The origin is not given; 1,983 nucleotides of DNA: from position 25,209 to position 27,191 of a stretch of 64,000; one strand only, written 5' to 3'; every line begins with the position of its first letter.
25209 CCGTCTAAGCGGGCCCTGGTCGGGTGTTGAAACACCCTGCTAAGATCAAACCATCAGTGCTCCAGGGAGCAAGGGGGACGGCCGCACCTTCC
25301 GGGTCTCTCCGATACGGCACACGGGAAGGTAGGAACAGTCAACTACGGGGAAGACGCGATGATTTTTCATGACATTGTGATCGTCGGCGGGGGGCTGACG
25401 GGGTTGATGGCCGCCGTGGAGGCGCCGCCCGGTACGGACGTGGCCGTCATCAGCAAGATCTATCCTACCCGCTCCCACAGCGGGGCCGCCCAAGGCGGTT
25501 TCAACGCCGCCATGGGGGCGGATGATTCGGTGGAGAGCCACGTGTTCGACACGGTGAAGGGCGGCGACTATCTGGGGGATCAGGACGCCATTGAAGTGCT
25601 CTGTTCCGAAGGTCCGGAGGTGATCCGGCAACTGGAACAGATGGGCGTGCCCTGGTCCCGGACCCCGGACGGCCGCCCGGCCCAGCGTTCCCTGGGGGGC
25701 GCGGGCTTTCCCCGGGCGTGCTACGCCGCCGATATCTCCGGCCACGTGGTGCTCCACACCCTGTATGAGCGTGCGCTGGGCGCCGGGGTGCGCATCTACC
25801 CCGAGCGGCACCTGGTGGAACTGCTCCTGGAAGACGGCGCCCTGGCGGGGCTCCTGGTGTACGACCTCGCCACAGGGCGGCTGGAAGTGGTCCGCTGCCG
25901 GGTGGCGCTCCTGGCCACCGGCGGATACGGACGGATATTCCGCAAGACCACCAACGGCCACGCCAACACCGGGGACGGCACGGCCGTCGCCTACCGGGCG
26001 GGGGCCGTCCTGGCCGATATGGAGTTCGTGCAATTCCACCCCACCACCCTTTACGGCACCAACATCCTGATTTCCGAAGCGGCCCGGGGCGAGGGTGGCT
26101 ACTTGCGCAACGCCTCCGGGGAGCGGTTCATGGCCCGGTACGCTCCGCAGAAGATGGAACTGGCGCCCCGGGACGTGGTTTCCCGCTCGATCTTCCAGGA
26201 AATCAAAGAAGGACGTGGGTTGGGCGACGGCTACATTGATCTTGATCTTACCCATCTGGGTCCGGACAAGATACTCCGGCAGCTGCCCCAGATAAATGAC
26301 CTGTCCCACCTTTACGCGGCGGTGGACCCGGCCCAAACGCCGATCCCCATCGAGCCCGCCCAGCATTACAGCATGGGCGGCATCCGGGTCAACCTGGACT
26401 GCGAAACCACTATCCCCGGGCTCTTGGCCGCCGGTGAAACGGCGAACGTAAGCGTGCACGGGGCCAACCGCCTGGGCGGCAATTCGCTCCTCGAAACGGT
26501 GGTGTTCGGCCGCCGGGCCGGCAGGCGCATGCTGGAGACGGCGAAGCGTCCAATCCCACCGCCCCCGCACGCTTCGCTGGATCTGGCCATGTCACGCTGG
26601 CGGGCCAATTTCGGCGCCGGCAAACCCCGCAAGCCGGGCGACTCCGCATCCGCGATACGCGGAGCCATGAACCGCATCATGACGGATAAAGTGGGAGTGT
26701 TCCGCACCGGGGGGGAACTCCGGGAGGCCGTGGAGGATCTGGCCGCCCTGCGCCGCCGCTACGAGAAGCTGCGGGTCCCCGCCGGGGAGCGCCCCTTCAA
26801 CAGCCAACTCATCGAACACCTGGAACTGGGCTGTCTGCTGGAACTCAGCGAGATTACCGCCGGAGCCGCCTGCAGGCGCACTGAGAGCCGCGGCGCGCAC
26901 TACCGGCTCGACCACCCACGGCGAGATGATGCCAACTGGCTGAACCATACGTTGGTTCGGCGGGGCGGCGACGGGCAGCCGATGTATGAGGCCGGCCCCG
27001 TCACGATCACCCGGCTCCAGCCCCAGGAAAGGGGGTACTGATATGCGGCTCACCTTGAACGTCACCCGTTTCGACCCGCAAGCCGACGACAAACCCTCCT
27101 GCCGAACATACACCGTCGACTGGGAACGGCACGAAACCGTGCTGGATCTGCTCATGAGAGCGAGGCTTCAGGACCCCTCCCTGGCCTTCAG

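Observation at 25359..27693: Second SdhA/SdhB pair without any membrane anchor and with the [3Fe-4S] ligands missing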

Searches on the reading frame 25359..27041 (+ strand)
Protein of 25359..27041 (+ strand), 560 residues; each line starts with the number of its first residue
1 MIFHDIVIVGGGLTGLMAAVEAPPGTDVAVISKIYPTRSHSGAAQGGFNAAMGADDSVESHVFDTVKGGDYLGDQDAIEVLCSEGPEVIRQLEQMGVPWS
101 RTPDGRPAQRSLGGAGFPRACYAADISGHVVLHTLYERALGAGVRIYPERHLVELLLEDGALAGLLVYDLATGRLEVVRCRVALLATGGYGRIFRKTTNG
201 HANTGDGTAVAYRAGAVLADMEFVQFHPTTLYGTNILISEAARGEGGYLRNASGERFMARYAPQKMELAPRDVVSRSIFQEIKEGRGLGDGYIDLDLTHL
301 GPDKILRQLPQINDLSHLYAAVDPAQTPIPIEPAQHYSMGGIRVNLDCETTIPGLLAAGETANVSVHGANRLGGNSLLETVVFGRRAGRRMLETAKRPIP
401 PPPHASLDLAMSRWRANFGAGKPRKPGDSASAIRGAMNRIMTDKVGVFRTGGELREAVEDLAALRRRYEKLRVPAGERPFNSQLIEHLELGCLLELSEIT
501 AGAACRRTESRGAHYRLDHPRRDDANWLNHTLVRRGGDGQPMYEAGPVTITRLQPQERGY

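Call 7: search_protein_families(library=pfam, proteins=[window:25359-27041:+], max_evalue=0.001)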
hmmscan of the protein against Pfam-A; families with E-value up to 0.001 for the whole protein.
window:25359-27041:+ (560 aa): 4 families
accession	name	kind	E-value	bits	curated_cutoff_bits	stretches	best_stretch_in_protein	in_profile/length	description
PF00890.30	FAD_binding_2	-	4.4e-105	352.7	20.4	1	5-377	1-414/414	FAD binding domain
PF02910.25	Succ_DH_flav_C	-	7.7e-39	133.1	20.8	1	435-560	2-130/130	Fumarate reductase flavoprotein C-term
PF01266.30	DAO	-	2.2e-09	37.7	27.9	1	5-100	1-85/353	FAD dependent oxidoreductase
PF03486.20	HI0933_like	-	6.4e-05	22.9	50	0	5-33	2-31/244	HI0933-like protein Rossmann domain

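Call 8: search_protein_families(library=ncbifam, proteins=[window:25359-27041:+], max_evalue=0.001)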
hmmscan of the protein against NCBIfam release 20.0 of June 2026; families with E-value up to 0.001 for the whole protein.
window:25359-27041:+ (560 aa): 42 families (the best 25 are shown)
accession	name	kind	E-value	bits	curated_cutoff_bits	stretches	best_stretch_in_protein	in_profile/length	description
TIGR01812.1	sdhA_frdA_Gneg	subfamily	9.8e-213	707.7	567.3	1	5-560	1-568/568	succinate dehydrogenase or fumarate reductase, flavoprotein subunit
NF004724.0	PRK06069.1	subfamily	4.7e-190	632.6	826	1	2-560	4-577/577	succinate dehydrogenase/fumarate reductase flavoprotein subunit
TIGR01816.1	sdhA_forward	equivalog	4.9e-185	616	727.35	1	4-553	3-572/584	succinate dehydrogenase flavoprotein subunit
NF004613.0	PRK05945.1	equivalog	2.9e-176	587.4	824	1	1-560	1-575/575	succinate dehydrogenase/fumarate reductase flavoprotein subunit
NF005037.0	PRK06452.1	equivalog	1.8e-161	538.5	862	1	3-560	5-566/566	succinate dehydrogenase flavoprotein subunit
NF006686.0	PRK09231.1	equivalog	2.2e-160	535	854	1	3-560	5-581/598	fumarate reductase (quinol) flavoprotein subunit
TIGR01176.1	fum_red_Fp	equivalog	2.6e-157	525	932.7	1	3-560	3-579/580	fumarate reductase (quinol) flavoprotein subunit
NF042982.1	MFR_Fp_SdhA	equivalog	4.2e-148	494.5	1100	1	5-534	49-588/612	8-methylmenaquinol:fumarate reductase flavoprotein subunit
NF006383.0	PRK08626.1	equivalog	1.9e-140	469.2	663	2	109-560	138-598/657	fumarate reductase flavoprotein subunit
NF004900.0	PRK06263.1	equivalog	7.3e-133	444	718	1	4-535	8-536/546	fumarate reductase (CoM/CoB) subunit TfrA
NF005866.0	PRK07803.1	equivalog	7e-117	391.1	819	2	4-265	9-291/631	fumarate reductase/succinate dehydrogenase flavoprotein subunit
TIGR00551.1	nadB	equivalog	7.5e-117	391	452.75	1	5-520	4-489/489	L-aspartate oxidase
NF005636.0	PRK07395.1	subfamily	1.3e-115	386.8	723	1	4-535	13-549/560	L-aspartate oxidase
NF005867.0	PRK07804.1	equivalog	3.3e-114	382.1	639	1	5-543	20-539/548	L-aspartate oxidase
NF005701.0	PRK07512.1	equivalog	8.4e-112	374.1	528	1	4-525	10-489/516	L-aspartate oxidase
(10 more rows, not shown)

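Call 37: search_solved_structures(query=window:25359-27038:+, show_alignments=2, max_evalue=1e-40)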
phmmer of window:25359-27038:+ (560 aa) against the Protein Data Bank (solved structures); distinct sequences matched with E-value up to 1e-40: 33.
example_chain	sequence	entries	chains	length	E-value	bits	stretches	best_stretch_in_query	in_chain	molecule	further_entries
6lum_A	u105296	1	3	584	2.2e-149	501.9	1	4-560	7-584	Succinate dehydrogenase subunit A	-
1nek_A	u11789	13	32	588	3.3e-137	461.7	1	5-533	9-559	Succinate dehydrogenase flavoprotein subunit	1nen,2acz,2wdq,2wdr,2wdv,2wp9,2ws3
9lig_A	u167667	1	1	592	3.7e-133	448.4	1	4-533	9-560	Succinate dehydrogenase [ubiquinone] flavoprotein subunit, mitochondrial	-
9kps_A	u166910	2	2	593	3.7e-133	448.3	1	4-533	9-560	Succinate dehydrogenase [ubiquinone] flavoprotein subunit, mitochondrial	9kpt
9kq3_A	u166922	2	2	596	3.8e-133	448.3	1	4-533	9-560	Succinate dehydrogenase [ubiquinone] flavoprotein subunit, mitochondrial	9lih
9qdl_A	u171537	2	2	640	4.9e-133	448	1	4-533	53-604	Succinate dehydrogenase [ubiquinone] flavoprotein subunit, mitochondrial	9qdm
2b76_A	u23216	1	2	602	1.2e-124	420.2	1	5-560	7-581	Fumarate reductase flavoprotein subunit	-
1kf6_A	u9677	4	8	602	3.3e-124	418.8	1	5-560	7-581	FUMARATE REDUCTASE FLAVOPROTEIN | Fumarate reductase flavoprotein subunit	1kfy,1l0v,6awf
5vpn_A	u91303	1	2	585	7.4e-124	417.6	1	5-560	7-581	Fumarate reductase flavoprotein subunit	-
3cir_A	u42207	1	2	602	1.8e-123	416.4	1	5-560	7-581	Fumarate reductase flavoprotein subunit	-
3p4p_A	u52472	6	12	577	3.2e-123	415.6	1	5-555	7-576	Fumarate reductase flavoprotein subunit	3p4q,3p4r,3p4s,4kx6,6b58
9fq7_2M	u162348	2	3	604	5.5e-123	414.8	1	3-533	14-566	Succinate dehydrogenase [ubiquinone] flavoprotein subunit, mitochondrial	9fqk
9fzl_2M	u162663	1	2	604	5.5e-123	414.8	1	3-533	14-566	Succinate dehydrogenase [ubiquinone] flavoprotein subunit, mitochondrial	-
8b6g_CA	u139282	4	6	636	2.6e-122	412.6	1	4-533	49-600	Succinate dehydrogenase [ubiquinone] flavoprotein subunit, mitochondrial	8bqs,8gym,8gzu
4ysx_A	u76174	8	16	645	1.9e-121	409.7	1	4-525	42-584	Succinate dehydrogenase flavoprotein | Succinate dehydrogenase [ubiquinone] flavoprotein subunit, mitochondrial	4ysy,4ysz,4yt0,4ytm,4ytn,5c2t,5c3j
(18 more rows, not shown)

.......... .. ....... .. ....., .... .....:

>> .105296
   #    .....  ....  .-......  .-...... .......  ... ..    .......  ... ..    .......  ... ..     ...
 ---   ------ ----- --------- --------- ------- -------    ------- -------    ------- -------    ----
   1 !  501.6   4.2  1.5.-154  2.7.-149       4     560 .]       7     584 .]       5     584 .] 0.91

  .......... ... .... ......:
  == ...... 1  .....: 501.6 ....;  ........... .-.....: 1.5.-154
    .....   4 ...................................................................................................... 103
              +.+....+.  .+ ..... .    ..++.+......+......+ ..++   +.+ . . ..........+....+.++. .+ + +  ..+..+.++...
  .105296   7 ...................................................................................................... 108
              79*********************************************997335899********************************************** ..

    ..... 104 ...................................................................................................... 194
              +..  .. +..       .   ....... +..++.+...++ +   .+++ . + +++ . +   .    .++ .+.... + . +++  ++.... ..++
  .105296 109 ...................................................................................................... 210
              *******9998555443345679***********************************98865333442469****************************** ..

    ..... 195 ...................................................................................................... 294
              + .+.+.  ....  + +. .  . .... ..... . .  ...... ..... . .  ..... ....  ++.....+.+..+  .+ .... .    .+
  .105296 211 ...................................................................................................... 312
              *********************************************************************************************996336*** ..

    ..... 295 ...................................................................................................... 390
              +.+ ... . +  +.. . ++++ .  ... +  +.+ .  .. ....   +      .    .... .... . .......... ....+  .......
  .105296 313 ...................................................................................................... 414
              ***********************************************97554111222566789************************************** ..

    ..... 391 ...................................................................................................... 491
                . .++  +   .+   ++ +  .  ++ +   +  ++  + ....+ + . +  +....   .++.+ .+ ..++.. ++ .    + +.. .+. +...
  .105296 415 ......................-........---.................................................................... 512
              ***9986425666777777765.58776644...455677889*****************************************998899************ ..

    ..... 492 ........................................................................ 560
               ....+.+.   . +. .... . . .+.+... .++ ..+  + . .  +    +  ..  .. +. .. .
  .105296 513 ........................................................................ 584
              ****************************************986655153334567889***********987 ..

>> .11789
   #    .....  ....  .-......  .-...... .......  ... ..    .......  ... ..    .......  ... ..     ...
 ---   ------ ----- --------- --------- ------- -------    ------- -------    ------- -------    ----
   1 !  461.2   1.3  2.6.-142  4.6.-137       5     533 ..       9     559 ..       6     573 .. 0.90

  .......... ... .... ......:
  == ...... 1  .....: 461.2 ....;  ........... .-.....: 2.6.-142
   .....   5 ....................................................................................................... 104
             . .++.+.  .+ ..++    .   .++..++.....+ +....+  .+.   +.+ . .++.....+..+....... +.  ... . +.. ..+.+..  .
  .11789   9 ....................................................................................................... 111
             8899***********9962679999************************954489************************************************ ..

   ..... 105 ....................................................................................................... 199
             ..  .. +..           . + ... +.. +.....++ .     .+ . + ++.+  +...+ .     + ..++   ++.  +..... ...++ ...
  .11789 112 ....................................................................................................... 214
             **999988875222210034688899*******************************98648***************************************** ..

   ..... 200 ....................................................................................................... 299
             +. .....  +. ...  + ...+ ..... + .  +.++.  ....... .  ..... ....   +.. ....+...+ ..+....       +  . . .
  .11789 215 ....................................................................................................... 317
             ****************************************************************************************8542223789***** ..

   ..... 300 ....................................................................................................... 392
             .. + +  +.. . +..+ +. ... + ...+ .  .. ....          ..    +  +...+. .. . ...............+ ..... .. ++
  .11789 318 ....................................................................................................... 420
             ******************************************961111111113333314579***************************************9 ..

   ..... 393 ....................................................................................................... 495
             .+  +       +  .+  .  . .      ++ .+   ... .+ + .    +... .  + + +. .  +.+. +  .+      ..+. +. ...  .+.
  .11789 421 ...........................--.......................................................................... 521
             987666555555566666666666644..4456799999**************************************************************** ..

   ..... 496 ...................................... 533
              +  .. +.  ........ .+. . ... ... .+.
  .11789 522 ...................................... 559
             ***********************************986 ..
